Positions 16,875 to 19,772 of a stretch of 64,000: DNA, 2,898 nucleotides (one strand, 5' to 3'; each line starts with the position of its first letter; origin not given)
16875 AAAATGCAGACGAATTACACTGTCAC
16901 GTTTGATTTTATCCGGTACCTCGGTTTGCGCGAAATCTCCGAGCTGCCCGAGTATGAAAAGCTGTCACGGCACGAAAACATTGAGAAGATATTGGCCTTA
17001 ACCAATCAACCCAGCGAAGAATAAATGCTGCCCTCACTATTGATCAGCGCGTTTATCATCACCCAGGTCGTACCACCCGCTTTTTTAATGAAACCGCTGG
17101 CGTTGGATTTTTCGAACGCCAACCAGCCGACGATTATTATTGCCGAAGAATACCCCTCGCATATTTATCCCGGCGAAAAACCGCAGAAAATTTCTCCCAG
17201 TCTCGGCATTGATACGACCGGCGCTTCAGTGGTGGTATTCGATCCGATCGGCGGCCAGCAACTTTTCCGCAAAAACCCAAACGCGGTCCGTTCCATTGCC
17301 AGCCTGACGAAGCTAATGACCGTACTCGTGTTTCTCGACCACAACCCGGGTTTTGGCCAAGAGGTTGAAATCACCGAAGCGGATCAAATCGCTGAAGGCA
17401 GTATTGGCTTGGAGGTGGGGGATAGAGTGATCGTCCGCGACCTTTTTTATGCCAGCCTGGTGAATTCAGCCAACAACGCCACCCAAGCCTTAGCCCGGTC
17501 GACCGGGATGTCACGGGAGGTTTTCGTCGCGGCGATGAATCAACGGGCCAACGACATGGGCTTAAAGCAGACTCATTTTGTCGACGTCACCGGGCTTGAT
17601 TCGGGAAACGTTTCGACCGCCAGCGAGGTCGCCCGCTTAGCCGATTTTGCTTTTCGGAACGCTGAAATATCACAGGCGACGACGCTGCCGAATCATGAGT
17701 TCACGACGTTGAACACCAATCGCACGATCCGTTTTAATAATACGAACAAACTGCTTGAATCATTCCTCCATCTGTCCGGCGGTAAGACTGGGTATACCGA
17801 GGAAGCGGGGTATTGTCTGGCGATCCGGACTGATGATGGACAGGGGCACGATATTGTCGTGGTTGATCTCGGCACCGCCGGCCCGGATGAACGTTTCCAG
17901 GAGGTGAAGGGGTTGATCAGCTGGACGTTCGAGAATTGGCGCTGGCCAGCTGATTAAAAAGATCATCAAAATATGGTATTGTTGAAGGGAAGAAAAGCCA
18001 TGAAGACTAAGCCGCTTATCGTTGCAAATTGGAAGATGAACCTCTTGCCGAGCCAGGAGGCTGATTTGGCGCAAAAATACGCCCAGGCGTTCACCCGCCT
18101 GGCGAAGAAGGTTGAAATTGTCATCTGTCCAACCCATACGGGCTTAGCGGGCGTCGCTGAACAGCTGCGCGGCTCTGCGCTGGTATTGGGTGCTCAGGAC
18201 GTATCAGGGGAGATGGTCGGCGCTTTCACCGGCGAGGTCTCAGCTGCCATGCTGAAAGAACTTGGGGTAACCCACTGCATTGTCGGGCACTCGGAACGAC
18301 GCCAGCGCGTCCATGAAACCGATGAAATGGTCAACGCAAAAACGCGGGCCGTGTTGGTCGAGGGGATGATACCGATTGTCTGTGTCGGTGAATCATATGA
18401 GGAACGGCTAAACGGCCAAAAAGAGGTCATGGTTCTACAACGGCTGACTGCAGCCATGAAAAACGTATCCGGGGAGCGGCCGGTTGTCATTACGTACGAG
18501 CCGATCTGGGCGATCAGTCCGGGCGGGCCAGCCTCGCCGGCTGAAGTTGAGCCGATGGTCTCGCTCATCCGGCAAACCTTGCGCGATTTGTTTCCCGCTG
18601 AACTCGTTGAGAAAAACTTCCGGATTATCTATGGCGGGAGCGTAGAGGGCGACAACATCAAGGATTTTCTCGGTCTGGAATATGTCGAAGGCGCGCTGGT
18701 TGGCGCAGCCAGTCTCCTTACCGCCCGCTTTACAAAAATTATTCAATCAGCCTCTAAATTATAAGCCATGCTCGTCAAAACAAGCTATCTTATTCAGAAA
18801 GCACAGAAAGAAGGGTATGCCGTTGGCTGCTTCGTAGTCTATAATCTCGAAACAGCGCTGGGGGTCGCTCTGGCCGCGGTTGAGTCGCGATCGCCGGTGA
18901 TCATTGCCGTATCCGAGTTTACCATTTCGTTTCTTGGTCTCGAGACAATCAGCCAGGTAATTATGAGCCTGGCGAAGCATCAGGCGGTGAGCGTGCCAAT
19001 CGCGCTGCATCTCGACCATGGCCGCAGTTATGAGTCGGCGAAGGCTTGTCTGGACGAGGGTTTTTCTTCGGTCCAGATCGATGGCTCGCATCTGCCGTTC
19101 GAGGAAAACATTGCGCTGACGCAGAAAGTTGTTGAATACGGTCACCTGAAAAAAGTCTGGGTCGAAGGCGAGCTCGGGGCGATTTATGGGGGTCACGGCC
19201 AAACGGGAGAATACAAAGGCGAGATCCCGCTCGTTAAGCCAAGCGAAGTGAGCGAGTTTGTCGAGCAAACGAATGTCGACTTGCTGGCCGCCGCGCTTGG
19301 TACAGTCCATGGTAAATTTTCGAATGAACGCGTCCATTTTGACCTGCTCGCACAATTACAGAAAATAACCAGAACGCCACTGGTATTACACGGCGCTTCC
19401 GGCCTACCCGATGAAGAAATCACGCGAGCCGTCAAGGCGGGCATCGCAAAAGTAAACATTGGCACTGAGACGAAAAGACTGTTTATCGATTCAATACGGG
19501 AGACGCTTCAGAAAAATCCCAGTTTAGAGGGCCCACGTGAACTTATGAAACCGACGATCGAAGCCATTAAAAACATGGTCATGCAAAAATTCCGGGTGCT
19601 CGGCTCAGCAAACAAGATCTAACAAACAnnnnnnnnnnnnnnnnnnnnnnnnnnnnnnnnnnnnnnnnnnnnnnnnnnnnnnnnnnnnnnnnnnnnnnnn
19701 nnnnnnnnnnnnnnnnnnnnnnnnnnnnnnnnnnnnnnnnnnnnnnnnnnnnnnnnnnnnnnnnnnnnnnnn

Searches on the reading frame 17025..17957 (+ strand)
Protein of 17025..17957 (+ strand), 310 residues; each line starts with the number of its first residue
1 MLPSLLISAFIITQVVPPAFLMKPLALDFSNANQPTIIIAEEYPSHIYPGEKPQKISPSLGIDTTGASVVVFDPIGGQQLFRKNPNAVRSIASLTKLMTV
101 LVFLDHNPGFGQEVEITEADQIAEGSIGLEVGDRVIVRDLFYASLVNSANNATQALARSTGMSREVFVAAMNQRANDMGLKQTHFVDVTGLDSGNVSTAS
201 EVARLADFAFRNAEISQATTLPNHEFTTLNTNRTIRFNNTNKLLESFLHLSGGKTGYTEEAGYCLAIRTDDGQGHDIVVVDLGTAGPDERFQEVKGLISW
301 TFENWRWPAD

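Call 3: search_protein_families(library=pfam, proteins=[window:17025-17957:+], max_evalue=0.01)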
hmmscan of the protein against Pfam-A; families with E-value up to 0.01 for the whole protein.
window:17025-17957:+ (310 aa): 2 families
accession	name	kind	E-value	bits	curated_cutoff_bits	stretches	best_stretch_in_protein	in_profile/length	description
PF00768.25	Peptidase_S11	-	1.6e-45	155.9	27.6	1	64-280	10-234/239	D-alanyl-D-alanine carboxypeptidase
PF13354.11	Beta-lactamase2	-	1.5e-07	31.4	22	1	70-205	3-142/214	Beta-lactamase enzyme family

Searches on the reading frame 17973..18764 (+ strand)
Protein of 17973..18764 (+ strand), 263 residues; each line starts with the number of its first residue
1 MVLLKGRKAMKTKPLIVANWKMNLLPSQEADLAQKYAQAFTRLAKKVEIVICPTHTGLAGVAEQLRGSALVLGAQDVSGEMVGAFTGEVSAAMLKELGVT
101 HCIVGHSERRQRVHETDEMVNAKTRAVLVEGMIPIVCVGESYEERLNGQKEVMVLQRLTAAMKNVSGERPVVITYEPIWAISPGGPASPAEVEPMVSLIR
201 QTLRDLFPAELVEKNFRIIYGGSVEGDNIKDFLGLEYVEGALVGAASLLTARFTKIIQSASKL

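Call 3: search_protein_families(library=pfam, proteins=[window:17973-18764:+], max_evalue=0.01)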
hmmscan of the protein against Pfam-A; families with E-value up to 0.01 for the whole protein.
window:17973-18764:+ (263 aa): 1 family
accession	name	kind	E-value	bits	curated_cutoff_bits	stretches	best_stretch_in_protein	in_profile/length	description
PF00121.24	TIM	-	1.2e-75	254.6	20.1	1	14-259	1-244/245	Triosephosphate isomerase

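Call 4: search_protein_families(library=ncbifam, proteins=[window:17973-18764:+], max_evalue=0.01)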
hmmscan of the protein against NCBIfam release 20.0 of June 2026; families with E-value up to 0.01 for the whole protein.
window:17973-18764:+ (263 aa): 9 families
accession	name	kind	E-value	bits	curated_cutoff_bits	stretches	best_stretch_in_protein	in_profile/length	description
NF010569.0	PRK13962.1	equivalog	8.4e-69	232.4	883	1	10-259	395-643/645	bifunctional phosphoglycerate kinase/triosephosphate isomerase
NF000722.0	PRK00042.2-1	equivalog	1.6e-53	181.6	293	1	14-261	4-249/256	triose-phosphate isomerase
NF011163.0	PRK14565.1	equivalog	1.8e-52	178.4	298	1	15-262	4-236/240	triosephosphate isomerase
TIGR00419.1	tim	equivalog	1.2e-44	152.9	130.6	1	15-249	1-226/228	triose-phosphate isomerase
NF000728.0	PRK00042.3-2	equivalog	3.5e-40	138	255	1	16-260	3-229/231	triose-phosphate isomerase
NF011497.0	PRK14905.1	equivalog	7.2e-34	117.6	485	1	47-260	41-259/357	triosephosphate isomerase/PTS system glucose/sucrose-specific transporter subunit IIB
NF012036.0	PRK15492.1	equivalog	1e-33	116.9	509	1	42-258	35-256/261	triosephosphate isomerase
NF000729.0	PRK00042.3-3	equivalog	6.4e-24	85.1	309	1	70-257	54-231/234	triose-phosphate isomerase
NF003302.0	PRK04302.1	subfamily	2.9e-12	46.8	132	1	13-140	3-123/223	triose-phosphate isomerase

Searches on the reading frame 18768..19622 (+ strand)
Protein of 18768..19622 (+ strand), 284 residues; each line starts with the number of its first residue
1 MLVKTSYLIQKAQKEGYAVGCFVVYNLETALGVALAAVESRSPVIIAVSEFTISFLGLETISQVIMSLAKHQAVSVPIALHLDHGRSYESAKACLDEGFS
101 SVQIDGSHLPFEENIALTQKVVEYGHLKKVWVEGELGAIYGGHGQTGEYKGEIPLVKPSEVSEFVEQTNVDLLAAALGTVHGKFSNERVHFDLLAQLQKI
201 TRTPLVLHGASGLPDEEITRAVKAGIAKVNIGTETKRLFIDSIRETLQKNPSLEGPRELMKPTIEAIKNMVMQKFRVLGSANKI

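Call 3: search_protein_families(library=pfam, proteins=[window:18768-19622:+], max_evalue=0.01)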
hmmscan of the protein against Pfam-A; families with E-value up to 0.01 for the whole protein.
window:18768-19622:+ (284 aa): 1 family
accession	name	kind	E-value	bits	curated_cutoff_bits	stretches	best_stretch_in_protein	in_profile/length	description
PF01116.26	F_bP_aldolase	-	4e-89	299.3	25.5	1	4-283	2-277/277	Fructose-bisphosphate aldolase class-II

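Call 4: search_protein_families(library=ncbifam, proteins=[window:18768-19622:+], max_evalue=0.01)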
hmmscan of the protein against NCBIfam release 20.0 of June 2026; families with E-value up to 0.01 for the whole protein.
window:18768-19622:+ (284 aa): 20 families
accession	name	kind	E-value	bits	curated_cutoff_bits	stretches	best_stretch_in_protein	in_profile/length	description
TIGR01859.1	fruc_bis_ald_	equivalog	1.6e-91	306.9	343.05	1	2-284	1-282/282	class II fructose-1,6-bisphosphate aldolase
TIGR00167.1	cbbA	subfamily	3.1e-83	279.5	215.6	1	1-284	2-290/290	ketose-bisphosphate aldolase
NF009497.0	PRK12857.1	equivalog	1.7e-81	273.6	423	1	1-283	2-283/284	class II fructose-1,6-bisphosphate aldolase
NF009374.0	PRK12737.1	subfamily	3.1e-75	252.8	383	1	2-284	3-284/284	tagatose-bisphosphate aldolase subunit GatY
NF006626.0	PRK09195.1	subfamily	1.6e-74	250.6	384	1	1-283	2-283/284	tagatose-bisphosphate aldolase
TIGR01858.1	tag_bisphos_ald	equivalog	6.9e-72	241.9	443.55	1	3-284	2-282/282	tagatose bisphosphate family class II aldolase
NF005823.0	PRK07709.1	equivalog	1.3e-68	231.9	545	1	2-283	3-284/285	class II fructose-bisphosphate aldolase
NF006376.0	PRK08610.1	equivalog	8.7e-68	229.1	527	1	2-283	3-284/286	class II fructose-bisphosphate aldolase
NF006042.0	PRK08185.1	subfamily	1.9e-63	214.5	405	1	1-283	1-283/287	hypothetical protein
NF005943.0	PRK07998.1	equivalog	2e-63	214.6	364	1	2-280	3-277/283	class II aldolase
NF009375.0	PRK12738.1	equivalog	8.1e-63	212.3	542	1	2-284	3-284/286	tagatose-bisphosphate aldolase subunit KbaY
NF004493.0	PRK05835.1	equivalog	1e-61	208.8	558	2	1-216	1-218/307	class II fructose-bisphosphate aldolase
NF005481.0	PRK07084.1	equivalog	1.6e-61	208.3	511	2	2-218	12-236/324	class II fructose-bisphosphate aldolase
NF005288.0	PRK06806.1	equivalog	6.1e-60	202.8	396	1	2-283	3-280/281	class II fructose-bisphosphate aldolase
NF005284.0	PRK06801.1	equivalog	4.8e-57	193.5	406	1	5-284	6-286/286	ketose 1,6-bisphosphate aldolase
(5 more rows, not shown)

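Call 31: find_related_loci(query=A3, collection=genome_contigs, flank=6000)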
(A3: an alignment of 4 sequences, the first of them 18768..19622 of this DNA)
Query A3 (284 aa) in genome_contigs; peptide patterns used: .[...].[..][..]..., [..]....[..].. (x = any residue, [..] = any of these).
87 stretches matched a pattern; 8 encode a relative of the query (tblastn E <= 1e-3); 8 distinct loci.
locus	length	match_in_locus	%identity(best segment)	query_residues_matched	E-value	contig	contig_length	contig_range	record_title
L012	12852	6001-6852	98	1-284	0e+0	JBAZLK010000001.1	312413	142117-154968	MAG: Patescibacteria group bacterium isolate SO_2017_LW4_167 scaffold_96_c1_LW137-91_2017, whole genome shotgun sequence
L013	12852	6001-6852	70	1-284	3e-141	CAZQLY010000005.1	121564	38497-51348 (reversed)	MAG TPA_asm: uncultured Gammaproteobacteria bacterium isolate SRP141376_co4_153 genome assembly, contig: NODE_186_length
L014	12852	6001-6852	65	1-284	5e-130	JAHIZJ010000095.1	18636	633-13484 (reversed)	MAG: Patescibacteria group bacterium isolate Modern_marine.mb.172 Modern_marine.mb.172_k141_2088678, whole genome shotgu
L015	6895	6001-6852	58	1-283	2e-110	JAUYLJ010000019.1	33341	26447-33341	MAG: bacterium isolate C24_metabat.bin.3 C24_k141_1038424, whole genome shotgun sequence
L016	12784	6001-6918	37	1-283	4e-54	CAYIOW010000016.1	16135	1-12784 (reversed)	MAG TPA_asm: uncultured Gammaproteobacteria bacterium isolate ERP119705_co25_566 genome assembly, contig: NODE_2514_leng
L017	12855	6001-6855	36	8-284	1e-52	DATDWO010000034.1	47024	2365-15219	MAG TPA_asm: Candidatus Nanoarchaeia archaeon isolate SMAG_U8113 k141_546111, whole genome shotgun sequence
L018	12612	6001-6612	37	76-251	1e-33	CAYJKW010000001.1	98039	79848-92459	MAG TPA_asm: uncultured Oscillospiraceae bacterium isolate ERP123703_co3_282 genome assembly, contig: NODE_158_length_98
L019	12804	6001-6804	31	3-251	6e-33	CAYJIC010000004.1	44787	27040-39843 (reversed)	MAG TPA_asm: uncultured Oscillospiraceae bacterium isolate ERP123703_co3_110 genome assembly, contig: NODE_805_length_44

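Call 65: search_protein_families(library=pfam, proteins=[L016:91-732:-, L016:650-1555:-, L016:1503-1997:-, L016:1994-3097:-, L016:3099-4469:-, L016:4482-4970:+, L016:5031-5999:+, L016:6001-6924:+, L016:7066-8223:-, L016:8335-9405:+], max_evalue=0.001)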
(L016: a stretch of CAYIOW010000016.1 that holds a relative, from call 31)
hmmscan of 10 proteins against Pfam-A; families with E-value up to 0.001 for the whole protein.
L016:91-732:- (213 aa): 1 family
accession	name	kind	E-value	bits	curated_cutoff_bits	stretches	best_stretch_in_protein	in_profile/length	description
PF07963.17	N_methyl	-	6e-05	22.9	21.2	1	33-52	4-23/27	Prokaryotic N-terminal methylation motif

L016:650-1555:- (301 aa): 1 family
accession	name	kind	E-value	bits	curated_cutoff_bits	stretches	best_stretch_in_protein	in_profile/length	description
PF01917.21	Arch_flagellin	-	9e-05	23.3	29.5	1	192-292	67-159/162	Archaebacterial flagellin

L016:1503-1997:- (164 aa): 0 families

L016:1994-3097:- (367 aa): 1 family
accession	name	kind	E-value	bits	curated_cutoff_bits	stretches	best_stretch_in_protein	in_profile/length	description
PF00482.28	T2SSF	-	2.9e-53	179.5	25.2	2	236-359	1-125/125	Type II secretion system (T2SS), protein F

L016:3099-4469:- (456 aa): 1 family
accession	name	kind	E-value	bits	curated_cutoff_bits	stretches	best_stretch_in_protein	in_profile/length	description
PF00437.27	T2SSE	-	1e-126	423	24.9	1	63-452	4-370/370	Type II/IV secretion system protein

L016:4482-4970:+ (162 aa): 1 family
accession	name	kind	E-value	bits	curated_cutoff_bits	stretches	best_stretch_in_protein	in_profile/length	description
PF07963.17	N_methyl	-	2.4e-08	33.7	21.2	1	9-32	4-27/27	Prokaryotic N-terminal methylation motif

L016:5031-5999:+ (322 aa): 1 family
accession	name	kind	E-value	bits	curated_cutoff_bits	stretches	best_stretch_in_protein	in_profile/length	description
PF00294.29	PfkB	-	7.8e-35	121.1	25.8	1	42-300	25-298/302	pfkB family carbohydrate kinase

L016:6001-6924:+ (307 aa): 1 family
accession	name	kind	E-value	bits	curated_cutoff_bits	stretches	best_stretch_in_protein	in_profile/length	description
PF01116.26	F_bP_aldolase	-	5.8e-96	321.7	25.5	1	8-306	6-277/277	Fructose-bisphosphate aldolase class-II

L016:7066-8223:- (385 aa): 0 families

L016:8335-9405:+ (356 aa): 1 family
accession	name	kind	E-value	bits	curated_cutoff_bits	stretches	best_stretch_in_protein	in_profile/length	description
PF00294.29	PfkB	-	1.2e-36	127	25.8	1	66-334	22-298/302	pfkB family carbohydrate kinase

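Call 67: find_related_loci(query=A6, collection=metagenome_contigs, flank=5000)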
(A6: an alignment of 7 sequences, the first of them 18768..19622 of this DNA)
Query A6 (284 aa) in metagenome_contigs; peptide patterns used: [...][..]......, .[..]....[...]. (x = any residue, [..] = any of these).
544 stretches matched a pattern; 23 encode a relative of the query (tblastn E <= 1e-3); 23 distinct loci.
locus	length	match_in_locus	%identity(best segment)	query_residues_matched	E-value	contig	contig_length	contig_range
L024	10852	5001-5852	98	1-284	0e+0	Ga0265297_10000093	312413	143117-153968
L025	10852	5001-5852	67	1-284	8e-135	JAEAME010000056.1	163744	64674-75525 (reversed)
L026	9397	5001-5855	41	1-284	1e-66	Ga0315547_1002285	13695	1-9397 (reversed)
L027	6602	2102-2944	35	1-278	2e-54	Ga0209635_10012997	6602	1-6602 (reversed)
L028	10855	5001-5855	36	8-284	3e-52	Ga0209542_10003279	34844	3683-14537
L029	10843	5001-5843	35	12-284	8e-47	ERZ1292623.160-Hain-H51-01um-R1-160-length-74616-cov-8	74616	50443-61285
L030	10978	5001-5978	26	8-283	2e-13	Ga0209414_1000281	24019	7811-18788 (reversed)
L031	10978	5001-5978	26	8-283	3e-13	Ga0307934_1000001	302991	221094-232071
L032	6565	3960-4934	26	8-283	2e-11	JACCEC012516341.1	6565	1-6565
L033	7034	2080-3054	26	8-283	2e-11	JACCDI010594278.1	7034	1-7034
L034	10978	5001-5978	24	8-283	2e-11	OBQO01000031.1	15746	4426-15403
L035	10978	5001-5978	24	8-283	1e-11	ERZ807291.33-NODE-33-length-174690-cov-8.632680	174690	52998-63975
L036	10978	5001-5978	24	8-283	2e-10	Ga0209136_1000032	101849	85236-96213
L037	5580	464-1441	23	8-283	3e-10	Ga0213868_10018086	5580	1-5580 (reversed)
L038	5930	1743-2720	24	8-283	3e-10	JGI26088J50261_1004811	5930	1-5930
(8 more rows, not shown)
